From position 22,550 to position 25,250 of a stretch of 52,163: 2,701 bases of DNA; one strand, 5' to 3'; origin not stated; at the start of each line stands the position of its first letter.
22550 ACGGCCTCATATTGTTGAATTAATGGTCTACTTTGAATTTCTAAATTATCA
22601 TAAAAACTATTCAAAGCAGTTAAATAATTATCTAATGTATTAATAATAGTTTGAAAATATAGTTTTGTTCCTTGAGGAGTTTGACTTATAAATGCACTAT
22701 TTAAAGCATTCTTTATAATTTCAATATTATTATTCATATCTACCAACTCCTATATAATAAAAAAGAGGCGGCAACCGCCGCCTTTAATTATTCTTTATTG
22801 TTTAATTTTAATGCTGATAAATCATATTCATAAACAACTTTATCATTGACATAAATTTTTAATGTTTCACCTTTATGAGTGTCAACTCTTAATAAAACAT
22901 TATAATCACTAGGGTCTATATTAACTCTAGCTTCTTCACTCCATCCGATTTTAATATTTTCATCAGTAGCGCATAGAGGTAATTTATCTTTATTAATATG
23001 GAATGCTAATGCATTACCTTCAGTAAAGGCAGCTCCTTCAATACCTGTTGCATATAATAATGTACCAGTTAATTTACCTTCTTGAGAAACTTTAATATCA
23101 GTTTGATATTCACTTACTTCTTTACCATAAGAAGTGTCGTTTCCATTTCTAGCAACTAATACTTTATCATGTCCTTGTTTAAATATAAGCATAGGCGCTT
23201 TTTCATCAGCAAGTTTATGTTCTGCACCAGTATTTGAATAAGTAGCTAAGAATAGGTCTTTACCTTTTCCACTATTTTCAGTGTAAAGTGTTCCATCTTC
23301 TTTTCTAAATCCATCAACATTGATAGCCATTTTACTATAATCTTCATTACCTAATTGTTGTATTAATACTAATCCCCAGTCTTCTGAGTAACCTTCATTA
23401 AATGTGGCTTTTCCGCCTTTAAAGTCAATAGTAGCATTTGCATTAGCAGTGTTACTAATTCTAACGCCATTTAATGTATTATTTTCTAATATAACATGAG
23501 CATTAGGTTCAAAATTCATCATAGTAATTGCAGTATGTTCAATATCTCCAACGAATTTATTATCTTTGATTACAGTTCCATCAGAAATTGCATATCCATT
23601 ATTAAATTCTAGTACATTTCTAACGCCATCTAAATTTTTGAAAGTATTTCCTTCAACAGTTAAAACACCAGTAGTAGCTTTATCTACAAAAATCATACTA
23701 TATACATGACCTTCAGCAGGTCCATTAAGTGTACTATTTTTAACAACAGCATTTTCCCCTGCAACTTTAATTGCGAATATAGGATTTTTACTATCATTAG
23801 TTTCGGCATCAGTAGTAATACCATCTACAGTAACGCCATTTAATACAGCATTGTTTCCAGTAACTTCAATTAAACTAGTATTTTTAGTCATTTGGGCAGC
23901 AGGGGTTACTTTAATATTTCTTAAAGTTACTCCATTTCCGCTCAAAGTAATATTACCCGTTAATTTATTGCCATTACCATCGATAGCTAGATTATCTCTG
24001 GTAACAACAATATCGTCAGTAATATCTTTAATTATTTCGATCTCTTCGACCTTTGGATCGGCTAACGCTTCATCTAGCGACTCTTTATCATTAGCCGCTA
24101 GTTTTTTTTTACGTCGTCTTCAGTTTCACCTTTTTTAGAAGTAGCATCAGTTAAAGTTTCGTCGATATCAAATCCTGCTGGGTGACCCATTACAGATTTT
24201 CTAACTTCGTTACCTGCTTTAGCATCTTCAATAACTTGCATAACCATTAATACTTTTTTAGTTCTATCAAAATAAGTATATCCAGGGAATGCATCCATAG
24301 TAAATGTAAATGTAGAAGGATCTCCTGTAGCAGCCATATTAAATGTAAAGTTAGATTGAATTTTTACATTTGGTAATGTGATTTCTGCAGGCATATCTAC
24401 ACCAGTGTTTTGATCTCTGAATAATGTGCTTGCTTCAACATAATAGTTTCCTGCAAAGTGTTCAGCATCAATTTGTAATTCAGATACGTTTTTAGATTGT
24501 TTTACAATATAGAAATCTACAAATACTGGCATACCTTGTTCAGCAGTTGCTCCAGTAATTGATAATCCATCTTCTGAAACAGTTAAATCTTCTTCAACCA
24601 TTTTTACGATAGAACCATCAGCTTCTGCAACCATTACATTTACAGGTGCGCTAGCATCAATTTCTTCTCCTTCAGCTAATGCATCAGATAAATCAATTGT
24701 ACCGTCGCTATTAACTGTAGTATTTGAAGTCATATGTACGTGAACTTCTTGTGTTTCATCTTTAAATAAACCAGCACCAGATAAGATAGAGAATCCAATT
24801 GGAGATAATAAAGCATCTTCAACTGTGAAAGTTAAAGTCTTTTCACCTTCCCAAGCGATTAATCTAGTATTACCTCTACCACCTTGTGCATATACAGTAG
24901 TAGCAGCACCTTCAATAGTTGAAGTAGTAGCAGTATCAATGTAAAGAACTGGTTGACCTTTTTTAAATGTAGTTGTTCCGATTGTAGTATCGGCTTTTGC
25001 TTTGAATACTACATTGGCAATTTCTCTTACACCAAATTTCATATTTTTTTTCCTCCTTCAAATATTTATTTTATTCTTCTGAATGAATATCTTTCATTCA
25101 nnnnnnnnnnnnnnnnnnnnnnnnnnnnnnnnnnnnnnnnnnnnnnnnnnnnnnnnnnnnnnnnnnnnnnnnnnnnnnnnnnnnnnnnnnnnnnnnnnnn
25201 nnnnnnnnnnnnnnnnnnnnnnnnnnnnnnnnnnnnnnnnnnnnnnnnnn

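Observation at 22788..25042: Candidate programmed -1 frameshift fusing the tail tube protein to a beta-helix domain of about 440 aa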

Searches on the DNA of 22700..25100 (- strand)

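Call 6: search_dna_similar(query=window:22700-25100:-, collection=phages, mode=distant, max_rows=30)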
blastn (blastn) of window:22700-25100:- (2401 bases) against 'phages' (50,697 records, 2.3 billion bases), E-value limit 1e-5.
Records with a match: 8; places in all: 8; records where one place covers at least 80% of the query: 0.
Best place of each record, by identity: 60-80% 8.
By first word of the organism name: Enterococcus 7; Bacteriophage 1.
By host as written in the record: Enterococcus faecium 4; Enterococcus faecalis 2; - 1; Enterococcus faecium 374iF1 (22) 1.
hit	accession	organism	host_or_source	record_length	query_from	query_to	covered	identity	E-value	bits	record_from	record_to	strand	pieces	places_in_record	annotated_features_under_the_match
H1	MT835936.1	Bacteriophage sp.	human fecal samples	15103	27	873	35%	69.8%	1e-98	368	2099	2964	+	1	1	record has no annotation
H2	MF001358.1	Enterococcus phage EF1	Enterococcus faecalis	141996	44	334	12%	71.6%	2e-32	147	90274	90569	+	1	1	hypothetical protein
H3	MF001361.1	Enterococcus phage EF5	Enterococcus faecalis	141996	44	334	12%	71.6%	2e-32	147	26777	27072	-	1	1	hypothetical protein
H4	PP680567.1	Enterococcus phage VRE9_1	Enterococcus faecium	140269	44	334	12%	71.6%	2e-32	147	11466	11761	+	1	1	virion structural protein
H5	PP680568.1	Enterococcus phage VRE9_2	Enterococcus faecium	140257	44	334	12%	71.6%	2e-32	147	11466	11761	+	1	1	virion structural protein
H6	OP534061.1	Enterococcus phage H1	Enterococcus faecium 374iF1 (22)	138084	44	297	11%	73.0%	3e-31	143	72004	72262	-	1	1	hypothetical protein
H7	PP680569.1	Enterococcus phage VRE9_3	Enterococcus faecium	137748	44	297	11%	73.0%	3e-31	143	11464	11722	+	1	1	virion structural protein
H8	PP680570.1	Enterococcus phage VRE9_4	Enterococcus faecium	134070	44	297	11%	72.6%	1e-29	139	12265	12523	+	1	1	virion structural protein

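Call 12: get_annotated_region(hit=H4, flank=8000)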
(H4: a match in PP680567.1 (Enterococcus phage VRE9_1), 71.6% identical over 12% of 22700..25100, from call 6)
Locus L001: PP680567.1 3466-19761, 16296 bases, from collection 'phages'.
description: Enterococcus phage VRE9_1, complete genome.
organism: Enterococcus phage VRE9_1 (NCBI taxid 3141815)
taxonomy: Viruses; Duplodnaviria; Heunggongvirae; Uroviricota; Caudoviricetes
host: Enterococcus faecium; source: sewage; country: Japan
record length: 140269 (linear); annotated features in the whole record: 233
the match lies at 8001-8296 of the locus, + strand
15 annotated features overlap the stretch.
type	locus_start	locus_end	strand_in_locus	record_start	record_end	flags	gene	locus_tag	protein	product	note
CDS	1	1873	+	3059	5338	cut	-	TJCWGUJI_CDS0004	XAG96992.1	hypothetical protein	/phase=0; /top_hit=MF001358_p126; /phrog=34215; /source=PHANOTATE_1.5.1; /score=-1.5706265386521164e+25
CDS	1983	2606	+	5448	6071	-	-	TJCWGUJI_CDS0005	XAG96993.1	hypothetical protein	/phase=0; /top_hit=MF001358_p127; /phrog=35301; /source=PHANOTATE_1.5.1; /score=-55586712.08826038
CDS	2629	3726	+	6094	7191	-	-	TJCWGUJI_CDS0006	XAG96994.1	hypothetical protein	/phase=0; /top_hit=p31897 VI_05913; /phrog=4088; /source=PHANOTATE_1.5.1; /score=-47089707763.49028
CDS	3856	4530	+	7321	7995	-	-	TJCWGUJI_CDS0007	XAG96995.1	hypothetical protein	/phase=0; /top_hit=MF001358_p129; /phrog=30998; /source=PHANOTATE_1.5.1; /score=-50074049.824228495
CDS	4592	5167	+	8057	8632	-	-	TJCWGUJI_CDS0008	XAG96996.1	hypothetical protein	/phase=0; /top_hit=p34222 VI_05887; /phrog=3853; /source=PHANOTATE_1.5.1; /score=-11259143.970675116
CDS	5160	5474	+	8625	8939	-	-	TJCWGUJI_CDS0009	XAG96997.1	hypothetical protein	/phase=0; /top_hit=MF001361_p19; /phrog=29637; /source=PHANOTATE_1.5.1; /score=-31.029092048606685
CDS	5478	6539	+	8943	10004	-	-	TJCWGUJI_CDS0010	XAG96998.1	hypothetical protein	/phase=0; /top_hit=MF001361_p18; /phrog=31155; /source=PHANOTATE_1.5.1; /score=-76435140359838.08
CDS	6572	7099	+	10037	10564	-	-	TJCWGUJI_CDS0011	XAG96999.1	virion structural protein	/phase=0; /top_hit=MF001361_p17; /phrog=6123; /source=PHANOTATE_1.5.1; /score=-364808.72506209055; head and packaging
CDS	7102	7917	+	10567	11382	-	-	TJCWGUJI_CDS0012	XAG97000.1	hypothetical protein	/phase=0; /top_hit=p148116 VI_05341; /phrog=4051; /source=PHANOTATE_1.5.1; /score=-10476826554.960894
CDS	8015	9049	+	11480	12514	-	-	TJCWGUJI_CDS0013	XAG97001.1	virion structural protein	/phase=0; /top_hit=MF547663_p13; /phrog=2729; /source=PHANOTATE_1.5.1; /score=-338529521.1437723; head and packaging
CDS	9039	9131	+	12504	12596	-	-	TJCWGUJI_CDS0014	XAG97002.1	hypothetical protein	/phase=0; /top_hit=No_PHROG; /phrog=No_PHROG; /source=PHANOTATE_1.5.1; /score=-1.504962337439279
CDS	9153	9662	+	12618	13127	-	-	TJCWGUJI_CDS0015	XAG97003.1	hypothetical protein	/phase=0; /top_hit=MF001358_p136; /phrog=30570; /source=PHANOTATE_1.5.1; /score=-12981543.07486927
CDS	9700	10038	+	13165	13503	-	-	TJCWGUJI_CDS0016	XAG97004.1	hypothetical protein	/phase=0; /top_hit=MF001361_p13; /phrog=32285; /source=PHANOTATE_1.5.1; /score=-971.3280752388456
CDS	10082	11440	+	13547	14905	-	-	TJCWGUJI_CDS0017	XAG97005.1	hypothetical protein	/phase=0; /top_hit=MF001361_p12; /phrog=29801; /source=PHANOTATE_1.5.1; /score=-166484823385473.8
CDS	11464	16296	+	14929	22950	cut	-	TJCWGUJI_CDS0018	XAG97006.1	tail length tape measure protein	/phase=0; /top_hit=MF001361_p11; /phrog=34405; /source=PHANOTATE_1.5.1; /score=-9.128669685383312e+85; tail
